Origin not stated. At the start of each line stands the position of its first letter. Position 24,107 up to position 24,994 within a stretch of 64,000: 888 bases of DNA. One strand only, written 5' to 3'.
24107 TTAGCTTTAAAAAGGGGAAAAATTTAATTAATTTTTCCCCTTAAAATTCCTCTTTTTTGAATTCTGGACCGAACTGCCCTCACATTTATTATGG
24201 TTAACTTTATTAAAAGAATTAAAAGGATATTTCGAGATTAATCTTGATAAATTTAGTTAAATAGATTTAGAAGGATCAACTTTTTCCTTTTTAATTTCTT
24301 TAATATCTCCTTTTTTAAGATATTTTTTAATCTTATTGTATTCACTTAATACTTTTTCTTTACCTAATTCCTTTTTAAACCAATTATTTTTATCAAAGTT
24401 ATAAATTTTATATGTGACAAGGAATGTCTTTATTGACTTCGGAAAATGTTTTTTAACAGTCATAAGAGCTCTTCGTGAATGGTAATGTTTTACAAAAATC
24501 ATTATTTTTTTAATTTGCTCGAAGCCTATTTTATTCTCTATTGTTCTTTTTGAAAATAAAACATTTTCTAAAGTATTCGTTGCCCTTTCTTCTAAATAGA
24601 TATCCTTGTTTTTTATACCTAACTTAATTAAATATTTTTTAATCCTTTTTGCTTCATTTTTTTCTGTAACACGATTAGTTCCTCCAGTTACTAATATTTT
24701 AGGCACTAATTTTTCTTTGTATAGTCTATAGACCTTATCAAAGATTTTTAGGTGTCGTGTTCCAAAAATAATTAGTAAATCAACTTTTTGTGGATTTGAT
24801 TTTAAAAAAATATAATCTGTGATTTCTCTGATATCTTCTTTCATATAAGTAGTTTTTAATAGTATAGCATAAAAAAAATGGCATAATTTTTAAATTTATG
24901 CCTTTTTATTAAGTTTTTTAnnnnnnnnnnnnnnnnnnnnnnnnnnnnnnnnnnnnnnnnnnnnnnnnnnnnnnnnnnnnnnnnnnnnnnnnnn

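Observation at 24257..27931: Self-contained cassette: MurA-family enolpyruvyl transferase coupled to a B12-domain radical SAM enzyme, plus DUF218 - candidate undescribed pathway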

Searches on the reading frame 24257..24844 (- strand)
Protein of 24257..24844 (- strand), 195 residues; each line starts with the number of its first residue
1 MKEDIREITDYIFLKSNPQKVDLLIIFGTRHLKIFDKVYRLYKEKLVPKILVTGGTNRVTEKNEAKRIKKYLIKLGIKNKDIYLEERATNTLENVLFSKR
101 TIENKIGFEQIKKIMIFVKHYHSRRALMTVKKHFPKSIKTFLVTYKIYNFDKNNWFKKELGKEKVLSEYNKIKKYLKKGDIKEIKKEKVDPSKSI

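Call 3: search_protein_families(library=pfam, proteins=[window:24257-24844:-], max_evalue=0.01)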
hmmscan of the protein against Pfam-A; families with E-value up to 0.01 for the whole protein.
window:24257-24844:- (195 aa): 2 families
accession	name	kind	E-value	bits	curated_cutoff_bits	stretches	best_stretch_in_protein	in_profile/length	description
PF02698.23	DUF218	-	5.7e-20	72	27.6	1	24-169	3-131/133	DUF218 domain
PF01165.25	Ribosomal_S21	-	0.0099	16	27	0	156-188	17-49/55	Ribosomal protein S21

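Call 4: search_protein_families(library=ncbifam, proteins=[window:24257-24844:-], max_evalue=0.01)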
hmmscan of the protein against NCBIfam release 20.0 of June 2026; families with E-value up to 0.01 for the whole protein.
window:24257-24844:- (195 aa): 4 families
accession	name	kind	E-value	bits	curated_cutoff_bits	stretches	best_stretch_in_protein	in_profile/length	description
NF008092.0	PRK10834.1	equivalog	0.00083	18.6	363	1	50-129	84-156/239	outer membrane permeability protein SanA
NF011388.0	PRK14813.1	equivalog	0.00085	19.2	294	1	12-55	59-102/189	NADH dehydrogenase subunit B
TIGR01957.1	nuoB_fam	subfamily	0.0026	17.7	142.7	1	12-56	49-93/145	NADH-quinone oxidoreductase subunit B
NF005012.1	PRK06411.1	subfamily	0.0032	17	116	1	13-56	66-109/166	NADH-quinone oxidoreductase subunit NuoB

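Call 28: find_homologous_proteins(query=window:24257-24844:-, max_evalue=0.00001)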
Query window:24257-24844:- (195 aa): 180 proteins with E <= 0.00001 among 890 candidates; the best 120 are listed.
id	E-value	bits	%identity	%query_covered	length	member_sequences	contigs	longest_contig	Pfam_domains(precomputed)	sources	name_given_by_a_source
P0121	1.2e-116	405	100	100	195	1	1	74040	PF02698.24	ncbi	-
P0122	1.8e-71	258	64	94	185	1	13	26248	PF02698.24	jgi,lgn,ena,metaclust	metaclust:\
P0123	2.9e-71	257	65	94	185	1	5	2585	PF02698.24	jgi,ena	-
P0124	1.5e-70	255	63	94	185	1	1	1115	PF02698.24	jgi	-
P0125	5.2e-70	253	63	94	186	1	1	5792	PF02698.24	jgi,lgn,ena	-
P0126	2.6e-69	251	61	94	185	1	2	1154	PF02698.24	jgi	-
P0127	3.1e-69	250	64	92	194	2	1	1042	PF02698.24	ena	-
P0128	5.0e-69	250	61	94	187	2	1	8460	PF02698.24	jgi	jgi:uncharacterized SAM-binding protein YcdF (DUF218 family)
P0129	6.2e-69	249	62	94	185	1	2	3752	PF02698.24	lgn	-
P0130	6.7e-69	249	63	93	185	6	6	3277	PF02698.24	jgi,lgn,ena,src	-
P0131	8.7e-69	249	63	94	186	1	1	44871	PF02698.24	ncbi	-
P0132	1.0e-68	249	64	94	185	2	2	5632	PF02698.24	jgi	jgi:uncharacterized SAM-binding protein YcdF (DUF218 family)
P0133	2.0e-68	248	65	94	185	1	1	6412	PF02698.24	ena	-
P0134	3.1e-68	247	60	93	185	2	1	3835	PF02698.24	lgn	-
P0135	3.9e-68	247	62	94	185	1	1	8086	PF02698.24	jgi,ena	-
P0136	8.7e-68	246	61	94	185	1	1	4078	PF02698.24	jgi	jgi:uncharacterized SAM-binding protein YcdF (DUF218 family)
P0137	1.2e-67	245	63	93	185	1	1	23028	PF02698.24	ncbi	ncbi:MAG: YdcF family protein [Patescibacteria group bacterium]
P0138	1.4e-67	245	62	93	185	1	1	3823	PF02698.24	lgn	-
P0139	1.4e-67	245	62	94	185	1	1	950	PF02698.24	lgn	-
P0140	1.7e-67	245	60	94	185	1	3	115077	PF02698.24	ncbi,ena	-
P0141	2.6e-67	244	61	94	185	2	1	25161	PF02698.24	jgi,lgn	-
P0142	2.8e-67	244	62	94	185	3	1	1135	PF02698.24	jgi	jgi:uncharacterized SAM-binding protein YcdF (DUF218 family)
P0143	3.6e-67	244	61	94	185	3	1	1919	PF02698.24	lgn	-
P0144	3.7e-67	244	61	94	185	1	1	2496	PF02698.24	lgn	-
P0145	4.0e-67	244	61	94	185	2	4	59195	PF02698.24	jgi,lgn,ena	-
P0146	4.3e-67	243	61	94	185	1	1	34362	PF02698.24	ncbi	-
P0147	4.6e-67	243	62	93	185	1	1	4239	PF02698.24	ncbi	ncbi:MAG: YdcF family protein [Minisyncoccales bacterium]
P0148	5.1e-67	243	60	93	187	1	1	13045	PF02698.24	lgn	-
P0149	5.3e-67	243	62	93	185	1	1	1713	PF02698.24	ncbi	-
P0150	7.5e-67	243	64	94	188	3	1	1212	PF02698.24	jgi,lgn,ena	-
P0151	9.0e-67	242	62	92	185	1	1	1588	PF02698.24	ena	-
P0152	1.0e-66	242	61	94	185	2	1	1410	PF02698.24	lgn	-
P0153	1.3e-66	242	62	93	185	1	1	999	PF02698.24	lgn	-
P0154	1.3e-66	242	62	94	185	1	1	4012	PF02698.24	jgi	-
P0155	1.4e-66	242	62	93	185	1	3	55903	PF02698.24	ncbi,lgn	-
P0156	1.7e-66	241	60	94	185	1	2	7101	PF02698.24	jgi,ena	-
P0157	1.8e-66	241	60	94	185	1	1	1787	PF02698.24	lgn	-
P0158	2.0e-66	241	61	93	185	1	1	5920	PF02698.24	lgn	-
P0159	2.1e-66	241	62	94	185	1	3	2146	PF02698.24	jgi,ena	-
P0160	2.4e-66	241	60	94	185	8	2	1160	PF02698.24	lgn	-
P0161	2.7e-66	241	63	94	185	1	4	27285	PF02698.24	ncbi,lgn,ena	-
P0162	3.9e-66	240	63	93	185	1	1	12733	PF02698.24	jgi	-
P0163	4.4e-66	240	60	94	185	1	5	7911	PF02698.24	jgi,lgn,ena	-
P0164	5.3e-66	240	62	91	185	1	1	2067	PF02698.24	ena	-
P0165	6.2e-66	240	61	94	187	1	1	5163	PF02698.24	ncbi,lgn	-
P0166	6.6e-66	240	61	94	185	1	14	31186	PF02698.24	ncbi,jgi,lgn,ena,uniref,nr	ncbi:MAG: hypothetical protein AUJ28_00575 [Parcubacteria group bacterium CG1_02_37_51]|uniref:DUF21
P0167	6.6e-66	240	61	94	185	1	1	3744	PF02698.24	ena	-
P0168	8.1e-66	239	60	94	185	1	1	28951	PF02698.24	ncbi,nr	ncbi:YdcF family protein [Candidatus Atribacteria bacterium MT.SAG.1]|nr:YdcF family protein [Candid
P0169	8.2e-66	239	59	95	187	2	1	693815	PF02698.24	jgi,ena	-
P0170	9.8e-66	239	60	94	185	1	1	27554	PF02698.24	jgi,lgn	jgi:uncharacterized SAM-binding protein YcdF (DUF218 family)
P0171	1.4e-65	239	60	93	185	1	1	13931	PF02698.24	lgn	-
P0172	1.5e-65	238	62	92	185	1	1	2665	PF02698.24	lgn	-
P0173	2.1e-65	238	58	94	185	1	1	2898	PF02698.24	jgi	-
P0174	2.3e-65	238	61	94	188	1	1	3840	PF02698.24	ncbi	-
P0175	2.5e-65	238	61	94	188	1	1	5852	PF02698.24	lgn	-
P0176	2.8e-65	238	63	94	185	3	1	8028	PF02698.24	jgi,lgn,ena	-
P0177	3.5e-65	237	61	94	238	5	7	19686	PF02698.24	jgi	-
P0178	5.9e-65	236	62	93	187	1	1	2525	PF02698.24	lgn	-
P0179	6.3e-65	236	60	94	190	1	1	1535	PF02698.24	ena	-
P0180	6.3e-65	236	61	94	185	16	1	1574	PF02698.24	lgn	-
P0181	1.8e-64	235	59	93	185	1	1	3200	PF02698.24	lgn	-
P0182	2.2e-64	235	59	94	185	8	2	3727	PF02698.24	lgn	-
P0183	2.2e-64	235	60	93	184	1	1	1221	PF02698.24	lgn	-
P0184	2.4e-64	234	59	93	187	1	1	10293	PF02698.24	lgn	-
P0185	4.5e-64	234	58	94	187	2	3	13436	PF02698.24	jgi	-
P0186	6.0e-64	233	58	94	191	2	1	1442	PF02698.24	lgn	-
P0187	7.0e-64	233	60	94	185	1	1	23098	PF02698.24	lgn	-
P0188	7.5e-64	233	60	94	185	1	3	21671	PF02698.24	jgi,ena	-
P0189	1.1e-63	232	60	94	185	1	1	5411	PF02698.24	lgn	-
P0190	1.1e-63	232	60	93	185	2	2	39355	PF02698.24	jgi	jgi:uncharacterized SAM-binding protein YcdF (DUF218 family)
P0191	1.2e-63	232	60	94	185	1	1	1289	PF02698.24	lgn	-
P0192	1.5e-63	232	61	94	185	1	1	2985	PF02698.24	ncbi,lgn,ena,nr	ncbi:YdcF family protein [bacterium]|nr:YdcF family protein [bacterium]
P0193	1.7e-63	232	60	93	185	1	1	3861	PF02698.24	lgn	-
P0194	1.8e-63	232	60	94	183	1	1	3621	PF02698.24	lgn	-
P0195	3.0e-63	231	62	92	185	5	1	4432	PF02698.24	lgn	-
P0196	3.1e-63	231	59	92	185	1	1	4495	PF02698.24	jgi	-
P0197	4.2e-63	230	56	94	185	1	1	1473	PF02698.24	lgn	-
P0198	4.6e-63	230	58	94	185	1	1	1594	PF02698.24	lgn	-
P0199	5.9e-63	230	58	96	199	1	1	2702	PF02698.24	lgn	-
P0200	6.6e-63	230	56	94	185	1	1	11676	PF02698.24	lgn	-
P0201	8.6e-63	229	59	92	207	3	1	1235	PF02698.24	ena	-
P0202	1.3e-62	229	59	94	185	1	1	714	PF02698.24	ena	-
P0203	1.7e-62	228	61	94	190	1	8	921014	PF02698.24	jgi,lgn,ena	jgi:uncharacterized SAM-binding protein YcdF (DUF218 family)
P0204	1.8e-62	228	61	94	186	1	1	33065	PF02698.24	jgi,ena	-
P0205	1.9e-62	228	56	93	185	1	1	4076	PF02698.24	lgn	-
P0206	2.0e-62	228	61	94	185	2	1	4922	PF02698.24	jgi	jgi:uncharacterized SAM-binding protein YcdF (DUF218 family)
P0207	2.2e-62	228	60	94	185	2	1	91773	PF02698.24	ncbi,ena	-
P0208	2.4e-62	228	57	94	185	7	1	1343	PF02698.24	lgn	-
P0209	3.4e-62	227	55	94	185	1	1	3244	PF02698.24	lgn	-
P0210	5.4e-62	227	60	94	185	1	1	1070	PF02698.24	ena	-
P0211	6.3e-62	227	57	94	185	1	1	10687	PF02698.24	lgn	-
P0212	6.8e-62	226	59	94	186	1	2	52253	PF02698.24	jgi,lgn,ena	jgi:uncharacterized SAM-binding protein YcdF (DUF218 family)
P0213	1.0e-61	226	57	94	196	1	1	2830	PF02698.24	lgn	-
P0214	1.0e-61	226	59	94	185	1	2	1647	PF02698.24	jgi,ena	-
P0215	2.5e-61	225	57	94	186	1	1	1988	PF02698.24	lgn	-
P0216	4.5e-61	224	56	94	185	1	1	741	PF02698.24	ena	-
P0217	1.1e-60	223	57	93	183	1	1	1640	PF02698.24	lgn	-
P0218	1.5e-60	222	58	94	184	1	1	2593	PF02698.24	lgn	-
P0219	3.0e-60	221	57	93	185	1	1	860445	PF02698.24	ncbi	ncbi:MAG: YdcF family protein [Candidatus Komeilibacteria bacterium]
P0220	4.0e-60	221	54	93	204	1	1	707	PF02698.24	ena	-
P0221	9.2e-60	220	58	92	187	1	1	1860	PF02698.24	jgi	jgi:uncharacterized SAM-binding protein YcdF (DUF218 family)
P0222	2.2e-59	218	59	94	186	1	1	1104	PF02698.24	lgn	-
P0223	2.7e-59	218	57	94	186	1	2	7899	PF02698.24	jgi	-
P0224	4.1e-59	217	55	94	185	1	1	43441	PF02698.24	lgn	-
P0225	7.9e-59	216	58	92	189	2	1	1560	PF02698.24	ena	-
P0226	9.9e-59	216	55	89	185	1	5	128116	PF02698.24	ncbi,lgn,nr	ncbi:YdcF family protein [Patescibacteria group bacterium]|nr:YdcF family protein [Patescibacteria g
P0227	1.9e-58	215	54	93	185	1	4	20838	PF02698.24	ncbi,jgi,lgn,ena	-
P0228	2.7e-58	215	52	94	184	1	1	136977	PF02698.24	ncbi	ncbi:MAG: YdcF family protein [Patescibacteria group bacterium]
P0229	1.1e-57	213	55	92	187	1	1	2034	PF02698.24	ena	-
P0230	1.3e-57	212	57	91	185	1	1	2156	PF02698.24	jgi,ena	jgi:Uncharacterized conserved protein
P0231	1.8e-57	212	55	93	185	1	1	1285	PF02698.24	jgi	jgi:uncharacterized SAM-binding protein YcdF (DUF218 family)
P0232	2.1e-57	212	54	93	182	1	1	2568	PF02698.24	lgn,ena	-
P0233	6.4e-57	210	51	95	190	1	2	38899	PF02698.24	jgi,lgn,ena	-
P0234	1.5e-56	209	57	91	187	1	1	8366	PF02698.24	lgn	-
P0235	4.7e-56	207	58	93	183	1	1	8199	PF02698.24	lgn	-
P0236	5.9e-56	207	57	93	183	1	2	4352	PF02698.24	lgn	-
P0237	9.7e-56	206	52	93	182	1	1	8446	PF02698.24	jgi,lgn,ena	-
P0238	1.8e-55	206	58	83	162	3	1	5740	PF02698.24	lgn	-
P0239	2.0e-55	205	57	91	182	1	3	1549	PF02698.24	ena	-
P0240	6.5e-55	204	52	94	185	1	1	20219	PF02698.24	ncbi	ncbi:YdcF family protein [Patescibacteria group bacterium]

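Call 48: predict_structure(alignment_id=A2)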
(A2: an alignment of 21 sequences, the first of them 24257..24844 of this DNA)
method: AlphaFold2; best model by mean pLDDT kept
length: 195 residues; sequences in the alignment: 21
mean_pLDDT: 88.6   pTM: 0.83
mean pLDDT of the five models: 88.6, 88.1, 87.8, 86.3, 86.3
residues with pLDDT >= 90: 147; 70-90: 30; 50-70: 3; < 50: 15
segments of 3 or more residues with pLDDT < 50: 181-195
pLDDT, mean of each block of 10 residues (from residue 1): 85 93 94 91 97 91 94 97 94 93 95 96 93 94 94 95 95 77 41 34
secondary structure, 60 per line:
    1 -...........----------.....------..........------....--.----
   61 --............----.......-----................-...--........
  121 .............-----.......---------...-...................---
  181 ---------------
elements in order: H2-12 E23-27 H34-43 E50-53 H64-74 E82-85 H91-106 E113-119 H120-133 E139-145 H159-177

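Call 53: fold_search(model_id=the predicted structure, library=pdb)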
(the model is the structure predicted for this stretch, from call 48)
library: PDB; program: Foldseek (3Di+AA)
matches with E <= 10: 1646; with E <= 0.001: 5
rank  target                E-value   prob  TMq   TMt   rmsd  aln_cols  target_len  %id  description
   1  3ca8_A                3.8e-08  1.00  0.60  0.46   3.2       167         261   17  Crystal structure of Escherichia coli YdcF, an S-adenosyl-L-methionine utilizing enzyme (released 2008-05-06)
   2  3ca8_B                4.9e-08  1.00  0.59  0.46   3.9       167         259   18  Crystal structure of Escherichia coli YdcF, an S-adenosyl-L-methionine utilizing enzyme (released 2008-05-06)
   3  4nzp                  1.5e-04  1.00  0.39  0.22   9.6       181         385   13  The crystal structure of argininosuccinate synthase from Campylobacter jejuni subsp. jejuni NCTC 11168 (released 2014-01-15)
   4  8q44_A                8.9e-04  1.00  0.42  0.21   4.9       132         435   14  Crystal structure of cA4-bound Can2 (E364R) in complex with oligo-T DNA (released 2023-11-22)
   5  8dth_B                8.9e-04  0.92  0.31  0.11   7.6       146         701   11  Cryo-EM structure of Arabidopsis SPY alternative conformation 2 (released 2023-03-08)
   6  8q3z_A                1.6e-03  1.00  0.44  0.22   4.8       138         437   12  Crystal structure of cA4-bound Can2 from Thermoanaerobacter brockii (released 2023-11-22)
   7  8q44_B                1.6e-03  1.00  0.41  0.20   5.0       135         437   13  Crystal structure of cA4-bound Can2 (E364R) in complex with oligo-T DNA (released 2023-11-22)
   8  5im4_V                1.8e-03  0.93  0.32  0.42   9.7       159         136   14  Crystal structure of designed two-component self-assembling icosahedral cage I52-32 (released 2016-07-27)
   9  5im4_f                2.1e-03  0.89  0.31  0.41   9.8       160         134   14  Crystal structure of designed two-component self-assembling icosahedral cage I52-32 (released 2016-07-27)
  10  2xnj_B                2.2e-03  0.99  0.42  0.34   5.0       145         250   10  Crystal structure of an engineered Ferredoxin(flavodoxin) NADP(H) Reductase (FPR) from Escherichia coli (released 2011-02-23)
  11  2xnj_A                2.6e-03  0.99  0.41  0.33   6.1       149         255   11  Crystal structure of an engineered Ferredoxin(flavodoxin) NADP(H) Reductase (FPR) from Escherichia coli (released 2011-02-23)
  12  6jlz_H                2.7e-03  1.00  0.32  0.19   7.3       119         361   13  P-eIF2a - eIF2B complex (released 2019-05-01)
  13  2jfb_A                2.9e-03  0.94  0.33  0.40   7.6       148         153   16  3D Structure of Lumazine Synthase from Candida albicans (released 2007-05-01)
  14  5im4_M                2.9e-03  0.89  0.30  0.38   7.8       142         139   15  Crystal structure of designed two-component self-assembling icosahedral cage I52-32 (released 2016-07-27)
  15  5im4_K                2.9e-03  0.85  0.31  0.41   9.8       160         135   14  Crystal structure of designed two-component self-assembling icosahedral cage I52-32 (released 2016-07-27)
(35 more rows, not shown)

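Call 69: search_protein_families(library=padloc, proteins=[window:24257-24844:-], max_evalue=0.001)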
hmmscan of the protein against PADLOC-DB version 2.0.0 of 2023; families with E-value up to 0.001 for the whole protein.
window:24257-24844:- (195 aa): 0 families

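Call 92: find_encoding_contigs(protein=P0169, flank=5000, max_places=1)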
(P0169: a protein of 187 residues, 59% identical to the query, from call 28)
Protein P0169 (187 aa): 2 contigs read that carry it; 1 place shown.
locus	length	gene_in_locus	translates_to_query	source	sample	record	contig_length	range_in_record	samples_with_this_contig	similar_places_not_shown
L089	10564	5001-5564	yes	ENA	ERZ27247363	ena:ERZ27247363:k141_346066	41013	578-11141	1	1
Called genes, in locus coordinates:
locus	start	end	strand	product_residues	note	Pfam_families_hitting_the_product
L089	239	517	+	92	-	-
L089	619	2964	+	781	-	PF02384:N6_Mtase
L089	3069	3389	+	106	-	PF01541:GIY-YIG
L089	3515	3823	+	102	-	-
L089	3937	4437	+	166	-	-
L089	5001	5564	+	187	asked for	PF02698:DUF218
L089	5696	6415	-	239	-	PF00535:Glycos_transf_2, PF10111:Glyco_tranf_2_2 (faint), PF13641:Glyco_tranf_2_3 (weak)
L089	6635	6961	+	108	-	PF24709:DUF7670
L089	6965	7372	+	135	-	-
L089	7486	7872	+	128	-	PF20393:Pro_CA_2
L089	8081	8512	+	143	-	PF03118:RNA_pol_A_CTD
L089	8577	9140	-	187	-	PF00156:Pribosyltran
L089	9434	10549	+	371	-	PF11104:PilM_2, PF14450:FtsA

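Call 93: find_encoding_contigs(protein=P0226, flank=5000, max_places=1)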
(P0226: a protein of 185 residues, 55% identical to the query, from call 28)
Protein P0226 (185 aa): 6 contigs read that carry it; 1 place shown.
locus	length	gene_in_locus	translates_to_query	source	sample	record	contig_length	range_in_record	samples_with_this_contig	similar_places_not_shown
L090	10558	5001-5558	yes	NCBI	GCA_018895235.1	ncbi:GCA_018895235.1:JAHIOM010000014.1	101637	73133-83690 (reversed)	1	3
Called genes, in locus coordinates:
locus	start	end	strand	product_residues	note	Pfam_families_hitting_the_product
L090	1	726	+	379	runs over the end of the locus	PF01368:DHH, PF02272:DHHA1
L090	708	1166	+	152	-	PF00075:RNase_H, PF13456:RVT_3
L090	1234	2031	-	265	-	PF13565:HTH_32 (faint), PF00665:rve, PF13683:rve_3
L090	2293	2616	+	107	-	PF13847:Methyltransf_31, PF08241:Methyltransf_11, PF08242:Methyltransf_12, PF13649:Methyltransf_25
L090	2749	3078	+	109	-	-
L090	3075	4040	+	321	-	PF02310:B12-binding, PF04055:Radical_SAM (weak)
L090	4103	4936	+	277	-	-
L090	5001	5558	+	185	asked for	PF02698:DUF218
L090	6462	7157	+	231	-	PF01996:F420_ligase (faint)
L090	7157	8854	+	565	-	PF03023:MurJ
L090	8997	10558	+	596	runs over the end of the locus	PF00009:GTP_EFTU, PF22042:EF-G_D2 (weak), PF03144:GTP_EFTU_D2, PF14492:EFG_III, PF00679:EFG_C, PF06421:LepA_C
